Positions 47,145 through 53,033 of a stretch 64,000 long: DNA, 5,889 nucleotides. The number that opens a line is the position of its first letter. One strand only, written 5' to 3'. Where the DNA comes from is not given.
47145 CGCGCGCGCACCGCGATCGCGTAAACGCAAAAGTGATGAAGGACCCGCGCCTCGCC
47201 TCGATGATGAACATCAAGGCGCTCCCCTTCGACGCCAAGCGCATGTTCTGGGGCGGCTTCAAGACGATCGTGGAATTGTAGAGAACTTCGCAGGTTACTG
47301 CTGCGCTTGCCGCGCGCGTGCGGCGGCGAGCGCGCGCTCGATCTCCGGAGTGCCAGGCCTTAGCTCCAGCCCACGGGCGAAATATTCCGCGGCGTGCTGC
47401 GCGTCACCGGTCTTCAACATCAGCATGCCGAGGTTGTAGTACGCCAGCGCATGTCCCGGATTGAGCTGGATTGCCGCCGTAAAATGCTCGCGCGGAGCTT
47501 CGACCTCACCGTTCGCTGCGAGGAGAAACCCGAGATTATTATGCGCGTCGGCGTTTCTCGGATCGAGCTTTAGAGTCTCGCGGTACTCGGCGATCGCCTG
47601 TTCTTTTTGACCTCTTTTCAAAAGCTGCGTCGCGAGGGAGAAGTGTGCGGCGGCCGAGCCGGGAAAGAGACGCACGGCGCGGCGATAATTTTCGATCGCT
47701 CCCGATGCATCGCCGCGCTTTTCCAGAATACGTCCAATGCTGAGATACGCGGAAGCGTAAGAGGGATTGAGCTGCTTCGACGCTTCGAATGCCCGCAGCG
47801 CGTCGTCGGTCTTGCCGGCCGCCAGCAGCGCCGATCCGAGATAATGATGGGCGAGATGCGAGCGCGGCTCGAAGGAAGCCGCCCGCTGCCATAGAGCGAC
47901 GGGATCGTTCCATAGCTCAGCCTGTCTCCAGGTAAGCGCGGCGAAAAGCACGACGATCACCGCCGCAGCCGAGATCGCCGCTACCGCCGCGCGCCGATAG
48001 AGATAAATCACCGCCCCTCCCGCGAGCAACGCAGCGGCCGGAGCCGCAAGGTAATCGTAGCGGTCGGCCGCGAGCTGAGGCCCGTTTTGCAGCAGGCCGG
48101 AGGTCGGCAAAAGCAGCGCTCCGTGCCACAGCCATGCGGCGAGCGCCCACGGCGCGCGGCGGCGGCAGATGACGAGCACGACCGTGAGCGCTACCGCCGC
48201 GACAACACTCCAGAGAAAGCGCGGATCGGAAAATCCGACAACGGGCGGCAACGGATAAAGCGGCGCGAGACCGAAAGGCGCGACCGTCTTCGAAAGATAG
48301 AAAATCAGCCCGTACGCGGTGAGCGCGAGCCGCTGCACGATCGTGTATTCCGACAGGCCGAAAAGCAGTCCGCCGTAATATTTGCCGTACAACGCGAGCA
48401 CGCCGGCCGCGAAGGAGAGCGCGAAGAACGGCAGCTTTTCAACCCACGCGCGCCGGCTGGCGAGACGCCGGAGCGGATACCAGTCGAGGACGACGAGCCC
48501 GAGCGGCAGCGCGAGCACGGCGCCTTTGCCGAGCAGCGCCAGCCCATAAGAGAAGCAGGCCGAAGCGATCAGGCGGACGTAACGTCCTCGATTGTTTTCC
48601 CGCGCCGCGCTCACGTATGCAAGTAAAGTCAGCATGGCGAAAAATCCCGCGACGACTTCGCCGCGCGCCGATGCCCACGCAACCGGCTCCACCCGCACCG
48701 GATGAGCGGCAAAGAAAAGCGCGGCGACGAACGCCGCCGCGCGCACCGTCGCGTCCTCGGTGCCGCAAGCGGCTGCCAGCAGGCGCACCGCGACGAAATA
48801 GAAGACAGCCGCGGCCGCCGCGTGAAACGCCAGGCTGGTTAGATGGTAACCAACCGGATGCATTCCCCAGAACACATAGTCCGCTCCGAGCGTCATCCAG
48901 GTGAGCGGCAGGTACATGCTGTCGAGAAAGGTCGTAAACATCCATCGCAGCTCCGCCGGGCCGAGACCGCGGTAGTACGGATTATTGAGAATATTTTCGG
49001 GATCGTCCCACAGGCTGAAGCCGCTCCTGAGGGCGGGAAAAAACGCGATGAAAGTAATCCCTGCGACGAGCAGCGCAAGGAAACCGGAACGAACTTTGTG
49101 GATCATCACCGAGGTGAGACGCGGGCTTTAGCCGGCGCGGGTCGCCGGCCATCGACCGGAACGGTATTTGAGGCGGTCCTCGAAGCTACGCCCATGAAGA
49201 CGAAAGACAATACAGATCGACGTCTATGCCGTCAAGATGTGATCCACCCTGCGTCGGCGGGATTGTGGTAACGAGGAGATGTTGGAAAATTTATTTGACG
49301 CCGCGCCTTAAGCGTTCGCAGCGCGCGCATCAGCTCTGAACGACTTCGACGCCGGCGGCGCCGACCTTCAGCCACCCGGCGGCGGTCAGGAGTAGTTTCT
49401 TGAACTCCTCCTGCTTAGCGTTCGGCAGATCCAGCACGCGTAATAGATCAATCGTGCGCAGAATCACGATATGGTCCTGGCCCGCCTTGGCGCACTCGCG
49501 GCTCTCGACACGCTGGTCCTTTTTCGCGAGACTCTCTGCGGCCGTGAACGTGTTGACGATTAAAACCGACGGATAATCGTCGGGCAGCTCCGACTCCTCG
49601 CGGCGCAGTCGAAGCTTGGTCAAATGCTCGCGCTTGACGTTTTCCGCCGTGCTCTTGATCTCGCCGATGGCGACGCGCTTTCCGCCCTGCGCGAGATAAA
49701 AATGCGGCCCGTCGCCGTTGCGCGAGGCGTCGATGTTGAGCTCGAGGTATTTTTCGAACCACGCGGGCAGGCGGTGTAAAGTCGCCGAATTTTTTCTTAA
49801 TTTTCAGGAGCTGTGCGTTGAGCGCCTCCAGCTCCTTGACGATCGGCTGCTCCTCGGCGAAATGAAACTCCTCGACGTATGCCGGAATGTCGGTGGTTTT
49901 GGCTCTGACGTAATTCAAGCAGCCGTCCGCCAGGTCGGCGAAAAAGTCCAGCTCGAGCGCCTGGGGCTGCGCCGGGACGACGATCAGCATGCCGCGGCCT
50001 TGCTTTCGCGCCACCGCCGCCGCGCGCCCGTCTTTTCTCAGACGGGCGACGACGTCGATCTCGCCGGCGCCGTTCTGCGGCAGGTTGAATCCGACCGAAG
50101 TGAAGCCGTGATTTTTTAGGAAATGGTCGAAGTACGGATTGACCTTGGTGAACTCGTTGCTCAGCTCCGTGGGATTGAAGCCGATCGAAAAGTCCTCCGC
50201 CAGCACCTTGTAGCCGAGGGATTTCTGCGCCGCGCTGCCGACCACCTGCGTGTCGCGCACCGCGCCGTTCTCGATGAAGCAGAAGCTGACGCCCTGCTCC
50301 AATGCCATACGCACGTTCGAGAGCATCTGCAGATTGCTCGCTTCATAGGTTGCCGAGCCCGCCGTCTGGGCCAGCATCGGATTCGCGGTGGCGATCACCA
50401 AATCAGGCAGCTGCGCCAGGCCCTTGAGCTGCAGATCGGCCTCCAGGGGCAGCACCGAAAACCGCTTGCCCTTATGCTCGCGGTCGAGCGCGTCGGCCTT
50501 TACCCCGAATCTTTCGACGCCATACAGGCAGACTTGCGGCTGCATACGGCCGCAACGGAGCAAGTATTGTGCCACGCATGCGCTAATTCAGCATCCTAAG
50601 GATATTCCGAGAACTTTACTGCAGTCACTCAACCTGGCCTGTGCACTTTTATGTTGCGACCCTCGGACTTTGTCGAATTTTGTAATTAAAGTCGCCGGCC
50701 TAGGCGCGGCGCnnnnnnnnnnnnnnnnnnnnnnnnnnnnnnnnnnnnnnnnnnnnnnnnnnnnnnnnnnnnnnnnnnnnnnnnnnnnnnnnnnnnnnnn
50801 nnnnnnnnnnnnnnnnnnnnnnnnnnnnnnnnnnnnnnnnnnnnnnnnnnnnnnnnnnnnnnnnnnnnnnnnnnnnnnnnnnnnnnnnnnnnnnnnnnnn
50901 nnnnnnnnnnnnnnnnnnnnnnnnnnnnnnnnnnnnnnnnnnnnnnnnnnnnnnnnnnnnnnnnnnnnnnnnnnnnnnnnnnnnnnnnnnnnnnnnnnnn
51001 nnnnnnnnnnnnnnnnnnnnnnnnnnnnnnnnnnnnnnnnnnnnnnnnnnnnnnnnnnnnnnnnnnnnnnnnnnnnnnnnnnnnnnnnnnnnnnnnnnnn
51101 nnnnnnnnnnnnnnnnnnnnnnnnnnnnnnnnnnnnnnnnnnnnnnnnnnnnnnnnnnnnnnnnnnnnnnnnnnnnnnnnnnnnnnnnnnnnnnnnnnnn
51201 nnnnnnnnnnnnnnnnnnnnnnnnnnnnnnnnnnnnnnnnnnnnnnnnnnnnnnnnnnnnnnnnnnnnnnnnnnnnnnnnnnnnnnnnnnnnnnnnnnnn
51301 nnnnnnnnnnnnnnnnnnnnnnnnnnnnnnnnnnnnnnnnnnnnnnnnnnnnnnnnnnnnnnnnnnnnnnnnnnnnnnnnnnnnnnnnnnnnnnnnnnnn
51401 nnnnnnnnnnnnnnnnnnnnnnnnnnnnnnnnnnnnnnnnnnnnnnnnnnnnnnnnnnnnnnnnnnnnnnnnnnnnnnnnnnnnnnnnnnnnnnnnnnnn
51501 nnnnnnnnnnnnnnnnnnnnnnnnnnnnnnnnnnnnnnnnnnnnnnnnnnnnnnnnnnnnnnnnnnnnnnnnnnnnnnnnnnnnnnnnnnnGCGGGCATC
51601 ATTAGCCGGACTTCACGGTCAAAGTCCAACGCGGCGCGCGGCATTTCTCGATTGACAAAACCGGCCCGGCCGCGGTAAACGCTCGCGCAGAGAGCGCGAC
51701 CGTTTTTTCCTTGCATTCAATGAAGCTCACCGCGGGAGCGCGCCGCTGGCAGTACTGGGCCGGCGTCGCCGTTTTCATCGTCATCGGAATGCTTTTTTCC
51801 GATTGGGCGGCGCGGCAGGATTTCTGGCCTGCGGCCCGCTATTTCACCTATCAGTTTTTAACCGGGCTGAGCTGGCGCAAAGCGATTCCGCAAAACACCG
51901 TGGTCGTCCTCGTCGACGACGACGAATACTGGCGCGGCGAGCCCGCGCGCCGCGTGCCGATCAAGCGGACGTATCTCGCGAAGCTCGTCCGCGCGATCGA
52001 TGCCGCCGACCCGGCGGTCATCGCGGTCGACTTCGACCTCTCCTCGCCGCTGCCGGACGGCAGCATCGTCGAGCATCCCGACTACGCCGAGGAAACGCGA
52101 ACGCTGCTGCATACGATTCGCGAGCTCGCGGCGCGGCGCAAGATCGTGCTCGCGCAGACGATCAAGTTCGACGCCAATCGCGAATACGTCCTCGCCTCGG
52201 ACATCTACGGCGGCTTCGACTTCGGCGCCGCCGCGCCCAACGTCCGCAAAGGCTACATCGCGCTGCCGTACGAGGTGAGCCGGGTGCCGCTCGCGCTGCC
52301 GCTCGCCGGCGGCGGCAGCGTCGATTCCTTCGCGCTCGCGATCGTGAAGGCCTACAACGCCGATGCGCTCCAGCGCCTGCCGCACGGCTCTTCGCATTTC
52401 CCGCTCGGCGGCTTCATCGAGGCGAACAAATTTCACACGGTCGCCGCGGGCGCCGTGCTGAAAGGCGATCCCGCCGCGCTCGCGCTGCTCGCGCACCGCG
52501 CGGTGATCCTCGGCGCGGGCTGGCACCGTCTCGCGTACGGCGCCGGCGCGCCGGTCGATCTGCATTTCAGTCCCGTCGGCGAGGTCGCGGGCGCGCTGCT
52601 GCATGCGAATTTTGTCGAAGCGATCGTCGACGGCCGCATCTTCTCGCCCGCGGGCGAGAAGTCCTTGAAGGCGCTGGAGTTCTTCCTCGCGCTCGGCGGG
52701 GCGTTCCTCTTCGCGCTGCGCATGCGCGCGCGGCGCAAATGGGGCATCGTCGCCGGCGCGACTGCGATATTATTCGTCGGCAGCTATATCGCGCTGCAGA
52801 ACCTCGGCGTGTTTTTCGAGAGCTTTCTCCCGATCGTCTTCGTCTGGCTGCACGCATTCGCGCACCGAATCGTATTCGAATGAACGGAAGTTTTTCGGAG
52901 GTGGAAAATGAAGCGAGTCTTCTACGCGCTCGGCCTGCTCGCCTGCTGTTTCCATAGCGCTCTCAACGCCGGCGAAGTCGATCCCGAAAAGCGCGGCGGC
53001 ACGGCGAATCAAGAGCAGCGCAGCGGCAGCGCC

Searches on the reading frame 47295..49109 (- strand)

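Call 75: search_protein_families(library=pfam, proteins=[window:47295-49109:-], max_evalue=0.00001)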
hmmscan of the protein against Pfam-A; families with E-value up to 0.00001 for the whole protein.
window:47295-49109:- (604 aa): 16 families
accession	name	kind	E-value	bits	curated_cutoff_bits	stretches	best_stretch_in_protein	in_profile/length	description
PF07719.23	TPR_2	-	2.6e-29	99.3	27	0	554-586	1-33/34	Tetratricopeptide repeat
PF13431.12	TPR_17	-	6.1e-27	92.1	24.4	0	509-537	2-30/34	Tetratricopeptide repeat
PF13414.12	TPR_11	-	9.2e-27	92.9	26.8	1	496-534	4-42/42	TPR repeat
PF00515.34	TPR_1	-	8.5e-25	86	27.8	0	486-519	1-34/34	Tetratricopeptide repeat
PF13181.12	TPR_8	-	5.8e-18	63.9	25.7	0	556-585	3-32/34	Tetratricopeptide repeat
PF13432.12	TPR_16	-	1.2e-17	64.4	32.7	2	424-486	3-65/65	Tetratricopeptide repeat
PF14559.12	TPR_19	-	5e-17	62.4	25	1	465-523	4-62/68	Tetratricopeptide repeat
PF13428.12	TPR_14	-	9.1e-17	60.3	23.5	0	454-493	3-42/44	Tetratricopeptide repeat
PF13424.12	TPR_12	-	8.8e-13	48.7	30.1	0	520-584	3-75/77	Tetratricopeptide repeat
PF13174.12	TPR_6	-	2.1e-10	41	26.3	0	454-485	2-33/33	Tetratricopeptide repeat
PF23914.1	TPR_CcmH_CycH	-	2.4e-10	40.9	42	1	448-549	46-150/158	Cytochrome c-type biogenesis protein H TPR domain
PF13371.12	TPR_9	-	7e-08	32.8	35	0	546-596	21-71/73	Tetratricopeptide repeat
PF25063.1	ARM_TT21_C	-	6.1e-07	30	35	1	424-518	101-196/209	Tetratricopeptide repeat protein 21 C-terminal ARM domain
PF13176.12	TPR_7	-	1.1e-06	28.6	27.9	0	556-588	1-35/36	Tetratricopeptide repeat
PF13429.12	TPR_15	-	1.3e-06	28.5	26.2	0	407-488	104-182/280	Tetratricopeptide repeat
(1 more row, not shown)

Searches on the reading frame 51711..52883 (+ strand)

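Call 75: search_protein_families(library=pfam, proteins=[window:51711-52883:+], max_evalue=0.00001)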
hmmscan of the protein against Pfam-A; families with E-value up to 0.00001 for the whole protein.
window:51711-52883:+ (390 aa): 1 family
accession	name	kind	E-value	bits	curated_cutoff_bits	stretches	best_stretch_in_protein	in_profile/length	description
PF05226.16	CHASE2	-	3.2e-16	60.1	26.3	1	28-314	10-238/257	CHASE2 domain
